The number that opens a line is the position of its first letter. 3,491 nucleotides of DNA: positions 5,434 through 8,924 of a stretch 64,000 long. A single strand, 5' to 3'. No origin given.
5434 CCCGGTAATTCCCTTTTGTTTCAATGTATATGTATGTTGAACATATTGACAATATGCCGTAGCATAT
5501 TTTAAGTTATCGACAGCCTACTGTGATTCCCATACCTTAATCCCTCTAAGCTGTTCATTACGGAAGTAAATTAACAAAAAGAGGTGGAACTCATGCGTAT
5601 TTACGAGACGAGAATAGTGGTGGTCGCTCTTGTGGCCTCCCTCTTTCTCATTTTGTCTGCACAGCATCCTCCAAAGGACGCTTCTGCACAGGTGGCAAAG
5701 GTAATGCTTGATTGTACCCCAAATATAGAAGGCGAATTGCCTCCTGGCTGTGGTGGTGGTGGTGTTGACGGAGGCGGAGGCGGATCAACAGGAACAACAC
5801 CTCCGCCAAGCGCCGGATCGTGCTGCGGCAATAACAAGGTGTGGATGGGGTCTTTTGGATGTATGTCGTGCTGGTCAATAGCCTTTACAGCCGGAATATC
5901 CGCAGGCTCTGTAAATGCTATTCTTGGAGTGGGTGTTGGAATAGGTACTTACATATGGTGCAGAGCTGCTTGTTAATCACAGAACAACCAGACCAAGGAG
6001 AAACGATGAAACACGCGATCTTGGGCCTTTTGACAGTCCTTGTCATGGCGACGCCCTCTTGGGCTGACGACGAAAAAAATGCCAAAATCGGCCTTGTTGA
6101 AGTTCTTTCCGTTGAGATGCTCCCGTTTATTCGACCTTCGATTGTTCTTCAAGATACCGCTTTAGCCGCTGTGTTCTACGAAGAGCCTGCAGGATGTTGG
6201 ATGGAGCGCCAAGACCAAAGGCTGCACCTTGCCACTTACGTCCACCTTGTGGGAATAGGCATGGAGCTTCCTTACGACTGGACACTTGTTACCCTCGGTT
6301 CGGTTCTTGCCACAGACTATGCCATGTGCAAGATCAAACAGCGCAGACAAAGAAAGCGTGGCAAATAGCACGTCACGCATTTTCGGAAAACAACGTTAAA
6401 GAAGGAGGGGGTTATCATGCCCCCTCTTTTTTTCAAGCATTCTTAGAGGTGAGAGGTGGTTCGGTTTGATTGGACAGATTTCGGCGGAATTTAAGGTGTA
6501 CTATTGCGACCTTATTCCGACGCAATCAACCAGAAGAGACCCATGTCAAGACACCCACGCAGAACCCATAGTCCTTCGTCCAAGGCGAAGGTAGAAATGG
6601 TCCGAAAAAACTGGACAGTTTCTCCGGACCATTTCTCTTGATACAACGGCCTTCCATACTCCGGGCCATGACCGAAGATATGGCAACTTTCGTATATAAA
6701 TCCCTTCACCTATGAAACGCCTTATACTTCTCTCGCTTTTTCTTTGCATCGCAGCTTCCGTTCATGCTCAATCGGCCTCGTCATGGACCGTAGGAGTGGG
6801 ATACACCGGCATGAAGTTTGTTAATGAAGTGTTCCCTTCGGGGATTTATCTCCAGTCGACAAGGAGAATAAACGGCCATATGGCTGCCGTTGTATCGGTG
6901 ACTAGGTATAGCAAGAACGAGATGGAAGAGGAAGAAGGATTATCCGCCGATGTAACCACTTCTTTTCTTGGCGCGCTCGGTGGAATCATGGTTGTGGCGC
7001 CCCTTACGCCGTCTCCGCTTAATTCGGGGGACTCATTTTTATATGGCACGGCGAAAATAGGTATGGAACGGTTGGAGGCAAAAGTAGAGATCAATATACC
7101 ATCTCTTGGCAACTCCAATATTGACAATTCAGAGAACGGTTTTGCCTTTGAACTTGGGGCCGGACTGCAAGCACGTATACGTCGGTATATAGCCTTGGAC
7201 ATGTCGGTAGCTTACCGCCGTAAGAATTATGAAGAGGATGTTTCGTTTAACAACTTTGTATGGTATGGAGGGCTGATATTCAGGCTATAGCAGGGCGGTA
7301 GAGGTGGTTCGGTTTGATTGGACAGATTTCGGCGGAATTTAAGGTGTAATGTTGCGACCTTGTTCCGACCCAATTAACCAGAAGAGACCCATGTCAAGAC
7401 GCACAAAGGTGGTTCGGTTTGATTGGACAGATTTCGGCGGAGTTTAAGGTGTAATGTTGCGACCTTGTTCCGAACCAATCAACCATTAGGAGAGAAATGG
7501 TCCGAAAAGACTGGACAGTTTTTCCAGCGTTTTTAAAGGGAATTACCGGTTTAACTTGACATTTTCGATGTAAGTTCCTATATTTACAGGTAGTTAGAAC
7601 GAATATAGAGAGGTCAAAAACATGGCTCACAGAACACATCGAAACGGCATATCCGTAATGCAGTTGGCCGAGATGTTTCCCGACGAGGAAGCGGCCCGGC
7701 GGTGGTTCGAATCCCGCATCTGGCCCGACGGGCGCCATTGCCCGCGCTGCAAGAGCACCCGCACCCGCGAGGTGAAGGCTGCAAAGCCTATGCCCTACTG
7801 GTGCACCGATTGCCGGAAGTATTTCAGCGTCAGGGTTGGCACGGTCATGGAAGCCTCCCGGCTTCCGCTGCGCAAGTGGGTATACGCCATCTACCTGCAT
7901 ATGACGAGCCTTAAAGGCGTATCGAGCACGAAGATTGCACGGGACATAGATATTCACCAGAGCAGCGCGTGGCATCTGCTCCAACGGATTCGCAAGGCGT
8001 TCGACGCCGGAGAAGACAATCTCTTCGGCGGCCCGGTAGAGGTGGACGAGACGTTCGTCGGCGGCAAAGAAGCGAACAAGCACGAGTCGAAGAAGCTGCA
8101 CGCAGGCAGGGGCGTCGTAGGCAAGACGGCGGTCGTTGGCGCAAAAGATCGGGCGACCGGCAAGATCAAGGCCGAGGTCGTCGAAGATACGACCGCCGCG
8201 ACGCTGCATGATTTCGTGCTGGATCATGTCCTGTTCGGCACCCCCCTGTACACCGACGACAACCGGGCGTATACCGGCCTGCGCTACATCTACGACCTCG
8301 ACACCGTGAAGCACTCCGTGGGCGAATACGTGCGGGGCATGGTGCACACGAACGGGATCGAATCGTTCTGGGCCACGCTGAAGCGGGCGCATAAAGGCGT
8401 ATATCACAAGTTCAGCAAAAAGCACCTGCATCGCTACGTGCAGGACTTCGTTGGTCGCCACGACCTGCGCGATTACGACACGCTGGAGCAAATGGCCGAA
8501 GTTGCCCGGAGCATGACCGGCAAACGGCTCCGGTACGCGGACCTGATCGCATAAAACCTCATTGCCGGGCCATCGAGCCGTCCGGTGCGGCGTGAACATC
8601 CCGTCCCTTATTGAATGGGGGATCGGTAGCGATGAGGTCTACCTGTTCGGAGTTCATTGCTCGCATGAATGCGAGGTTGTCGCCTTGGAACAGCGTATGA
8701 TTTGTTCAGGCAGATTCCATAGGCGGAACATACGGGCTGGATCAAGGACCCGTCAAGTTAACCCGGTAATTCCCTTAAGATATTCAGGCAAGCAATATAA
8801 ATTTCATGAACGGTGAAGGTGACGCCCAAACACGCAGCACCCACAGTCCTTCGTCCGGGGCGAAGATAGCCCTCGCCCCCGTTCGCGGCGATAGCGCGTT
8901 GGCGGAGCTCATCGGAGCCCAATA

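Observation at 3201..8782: A 5566-bp IS1595-bounded composite transposon flanked by identical 8-bp target duplications (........)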

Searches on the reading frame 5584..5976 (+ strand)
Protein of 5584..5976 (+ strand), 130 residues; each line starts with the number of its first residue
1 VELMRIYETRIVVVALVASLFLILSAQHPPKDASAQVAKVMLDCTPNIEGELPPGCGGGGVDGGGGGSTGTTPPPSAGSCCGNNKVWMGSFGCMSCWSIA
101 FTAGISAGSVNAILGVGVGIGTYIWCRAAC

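Call 10: search_protein_families(library=pfam, proteins=[window:5584-5976:+], max_evalue=0.01)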
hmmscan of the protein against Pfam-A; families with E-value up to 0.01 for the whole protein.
window:5584-5976:+ (130 aa): 0 families

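Call 62: search_protein_families(library=ncbifam, proteins=[window:5584-5976:+], max_evalue=0.001)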
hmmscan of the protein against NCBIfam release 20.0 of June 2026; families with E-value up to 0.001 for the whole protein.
window:5584-5976:+ (130 aa): 0 families
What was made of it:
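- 5593..5976 (+): Cargo ORF of 127 aa from the ATG: signal-peptide-like N-terminus, Gly- and Cys-rich. An orphan. No Pfam or NCBIfam hit (calls 10, 62).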

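Call 65: find_homologous_proteins(query=window:5593-5976:+, max_evalue=0.001)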
Query window:5593-5976:+: 109 candidates shared short words with the query, none scored E <= 0.001.
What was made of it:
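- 5593..5976 (+): No homologue at E<=1e-3 (call 65).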

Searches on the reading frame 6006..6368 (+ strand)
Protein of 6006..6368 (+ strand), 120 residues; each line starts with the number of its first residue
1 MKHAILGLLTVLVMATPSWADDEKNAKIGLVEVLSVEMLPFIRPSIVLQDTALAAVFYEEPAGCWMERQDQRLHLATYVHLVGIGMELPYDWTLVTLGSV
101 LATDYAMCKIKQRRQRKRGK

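Call 10: search_protein_families(library=pfam, proteins=[window:6006-6368:+], max_evalue=0.01)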
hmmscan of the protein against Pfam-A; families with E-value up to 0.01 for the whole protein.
window:6006-6368:+ (120 aa): 0 families

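Call 62: search_protein_families(library=ncbifam, proteins=[window:6006-6368:+], max_evalue=0.001)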
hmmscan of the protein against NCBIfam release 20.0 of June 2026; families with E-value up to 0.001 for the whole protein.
window:6006-6368:+ (120 aa): 0 families
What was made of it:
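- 6006..6368 (+): Cargo ORF of 120 aa, near-orphan. No family hit (calls 10, 62).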

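Call 69: search_protein_representatives(protein=window:6006-6368:+)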
Query: 120 residues. Proteins with E-value up to 0.001 (for the whole library): 11; up to 1e-10: 1; up to 1e-30: 1. The best 11 are listed.
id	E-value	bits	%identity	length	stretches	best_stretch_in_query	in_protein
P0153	2.4e-74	263.1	100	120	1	1-120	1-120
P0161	6.2e-08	48.9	32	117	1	3-116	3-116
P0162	5.1e-07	46.0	35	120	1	6-115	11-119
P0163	5.4e-07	45.9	30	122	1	8-118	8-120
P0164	5.5e-07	45.9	30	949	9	32-74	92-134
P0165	1.1e-06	44.8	33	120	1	4-119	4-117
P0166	1.7e-06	44.3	38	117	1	1-118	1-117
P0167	3.7e-06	43.2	31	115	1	1-118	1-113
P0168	5.9e-06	42.5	31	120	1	1-119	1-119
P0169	3.6e-05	40.0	29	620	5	59-103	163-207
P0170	4.3e-04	36.5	32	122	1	2-114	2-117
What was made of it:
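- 6006..6368 (+): Only ten distant hits in 1.84 billion representatives, at 29-38% identity, most of similar length (call 69).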

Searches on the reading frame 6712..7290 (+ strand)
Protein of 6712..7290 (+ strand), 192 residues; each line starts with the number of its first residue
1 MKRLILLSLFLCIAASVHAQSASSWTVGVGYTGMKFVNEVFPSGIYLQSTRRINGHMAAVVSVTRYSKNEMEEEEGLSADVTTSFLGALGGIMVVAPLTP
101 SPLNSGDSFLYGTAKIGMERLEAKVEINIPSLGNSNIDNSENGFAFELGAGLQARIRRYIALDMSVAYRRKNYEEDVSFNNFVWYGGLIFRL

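Call 10: search_protein_families(library=pfam, proteins=[window:6712-7290:+], max_evalue=0.01)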
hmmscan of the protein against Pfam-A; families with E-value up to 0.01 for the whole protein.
window:6712-7290:+ (192 aa): 1 family
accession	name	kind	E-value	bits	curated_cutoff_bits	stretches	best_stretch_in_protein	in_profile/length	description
PF13505.12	OMP_b-brl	-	9.1e-09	36.2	28.7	1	6-182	2-167/175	Outer membrane protein beta-barrel domain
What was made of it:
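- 6712..7290 (+): Cargo gene for an outer-membrane beta-barrel protein (192 aa). Pfam OMP_b-brl (call 10).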

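Call 18: find_encoding_contigs(protein=window:6712-7290:+, flank=10000, max_places=10)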
Protein window:6712-7290:+ (192 aa): no gene with exactly this product is on record in the collection.

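Call 42: find_homologous_proteins(query=window:6712-7290:+, max_evalue=0.00001)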
Query window:6712-7290:+ (192 aa): 12 proteins with E <= 0.00001 among 248 candidates.
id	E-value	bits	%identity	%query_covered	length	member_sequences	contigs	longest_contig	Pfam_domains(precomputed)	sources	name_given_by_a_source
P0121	2.6e-120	417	100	100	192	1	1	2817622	PF13505.13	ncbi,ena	-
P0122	6.8e-96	337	81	100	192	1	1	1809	PF13505.13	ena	-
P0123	1.2e-93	330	79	100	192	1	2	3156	PF13505.13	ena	-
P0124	4.4e-92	325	77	100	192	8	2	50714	PF13505.13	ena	-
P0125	2.6e-89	316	76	100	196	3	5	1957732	PF13505.13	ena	-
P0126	2.6e-89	316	76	100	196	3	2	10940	PF13505.13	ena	-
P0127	8.7e-89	314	75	100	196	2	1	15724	PF13505.13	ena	-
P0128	8.6e-88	311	75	100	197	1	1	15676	PF13505.13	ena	-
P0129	3.5e-84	299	73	100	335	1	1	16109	PF13505.13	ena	-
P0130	7.7e-82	292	70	100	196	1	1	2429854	PF13505.13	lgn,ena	-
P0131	4.5e-76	273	74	85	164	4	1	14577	PF13505.13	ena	-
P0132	9.7e-68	246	77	78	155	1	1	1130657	PF13505.13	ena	-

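Call 43: find_encoding_contigs(protein=P0125, flank=10000, max_places=5)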
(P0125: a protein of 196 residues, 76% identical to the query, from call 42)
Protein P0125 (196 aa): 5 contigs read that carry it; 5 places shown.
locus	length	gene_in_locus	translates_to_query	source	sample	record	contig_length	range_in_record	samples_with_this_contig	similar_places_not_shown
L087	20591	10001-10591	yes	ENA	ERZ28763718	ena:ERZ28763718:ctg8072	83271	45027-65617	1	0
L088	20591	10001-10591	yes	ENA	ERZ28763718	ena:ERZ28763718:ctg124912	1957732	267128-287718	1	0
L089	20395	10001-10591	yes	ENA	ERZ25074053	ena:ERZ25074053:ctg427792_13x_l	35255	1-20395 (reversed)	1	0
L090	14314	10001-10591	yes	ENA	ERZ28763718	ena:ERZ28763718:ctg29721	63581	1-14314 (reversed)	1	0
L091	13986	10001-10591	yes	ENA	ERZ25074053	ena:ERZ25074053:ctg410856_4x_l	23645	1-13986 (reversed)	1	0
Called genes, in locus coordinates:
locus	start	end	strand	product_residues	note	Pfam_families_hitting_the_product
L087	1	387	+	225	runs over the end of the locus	-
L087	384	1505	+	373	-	PF18962:Por_Secre_tail (weak)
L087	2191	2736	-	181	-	PF12799:LRR_4 (weak), PF13855:LRR_8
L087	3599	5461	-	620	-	PF13442:Cytochrome_CBB3, PF01011:PQQ, PF13360:PQQ_2, PF13570:Beta-prop_ACSF4 (faint), PF07774:EMC1_C (faint), PF13360:PQQ_2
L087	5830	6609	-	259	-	PF01026:TatD_DNase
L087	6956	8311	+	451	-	PF08486:SpoIID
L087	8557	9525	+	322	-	PF01261:AP_endonuc_2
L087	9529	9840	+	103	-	PF15071:TMEM220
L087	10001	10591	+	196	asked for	PF13505:OMP_b-brl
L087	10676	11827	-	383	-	PF01300:Sua5_yciO_yrdC, PF03481:Sua5_C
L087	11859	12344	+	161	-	-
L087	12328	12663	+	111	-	-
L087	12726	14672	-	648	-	PF00012:HSP70, PF06723:MreB_Mbl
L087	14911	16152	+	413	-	PF01385:OrfB_IS605, PF07282:Cas12f1-like_TNB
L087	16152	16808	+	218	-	PF01066:CDP-OH_P_transf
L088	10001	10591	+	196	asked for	PF13505:OMP_b-brl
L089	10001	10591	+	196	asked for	PF13505:OMP_b-brl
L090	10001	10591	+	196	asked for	PF13505:OMP_b-brl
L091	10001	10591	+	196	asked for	PF13505:OMP_b-brl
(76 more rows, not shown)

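Call 44: find_encoding_contigs(protein=P0124, flank=10000, max_places=3)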
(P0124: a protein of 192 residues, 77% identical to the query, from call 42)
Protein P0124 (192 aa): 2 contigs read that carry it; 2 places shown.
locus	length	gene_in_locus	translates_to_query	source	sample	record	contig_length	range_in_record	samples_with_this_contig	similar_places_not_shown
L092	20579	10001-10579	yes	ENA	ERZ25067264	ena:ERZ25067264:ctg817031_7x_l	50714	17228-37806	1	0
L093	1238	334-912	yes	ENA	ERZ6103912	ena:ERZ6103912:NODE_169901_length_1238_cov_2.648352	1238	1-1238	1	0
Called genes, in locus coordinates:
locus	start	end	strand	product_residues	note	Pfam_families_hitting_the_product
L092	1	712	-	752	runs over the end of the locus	PF13620:CarboxypepD_reg, PF13715:CarbopepD_reg_2, PF00593:TonB_dep_Rec_b-barrel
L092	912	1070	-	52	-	-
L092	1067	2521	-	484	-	PF16656:Pur_ac_phosph_N (weak), PF00149:Metallophos, PF18962:Por_Secre_tail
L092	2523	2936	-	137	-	-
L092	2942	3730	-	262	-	PF12760:Zn_ribbon_IS1595, PF12762:DDE_Tnp_IS1595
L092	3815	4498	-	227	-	PF13181:TPR_8 (faint), PF13428:TPR_14 (faint), PF13432:TPR_16 (faint), PF00515:TPR_1, PF07719:TPR_2, PF13414:TPR_11 (weak)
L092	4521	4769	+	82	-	-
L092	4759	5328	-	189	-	-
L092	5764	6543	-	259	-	PF01026:TatD_DNase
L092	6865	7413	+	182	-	-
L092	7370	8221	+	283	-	PF08486:SpoIID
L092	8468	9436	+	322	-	PF01261:AP_endonuc_2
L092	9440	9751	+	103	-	PF15071:TMEM220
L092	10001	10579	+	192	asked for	PF13505:OMP_b-brl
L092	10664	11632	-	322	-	PF01300:Sua5_yciO_yrdC, PF03481:Sua5_C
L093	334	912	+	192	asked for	PF13505:OMP_b-brl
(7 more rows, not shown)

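Call 62: search_protein_families(library=ncbifam, proteins=[window:6712-7290:+], max_evalue=0.001)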
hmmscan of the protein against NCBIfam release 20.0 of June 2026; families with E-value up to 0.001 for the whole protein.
window:6712-7290:+ (192 aa): 0 families

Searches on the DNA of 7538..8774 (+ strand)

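Call 22: search_dna_similar(query=window:7538-8774:+, collection=plasmids, mode=distant, max_rows=20)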
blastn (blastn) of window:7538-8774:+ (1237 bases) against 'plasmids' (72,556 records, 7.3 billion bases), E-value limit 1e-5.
No match.
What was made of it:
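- Tried and rejected: There was no DNA match to the IS (call 22).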
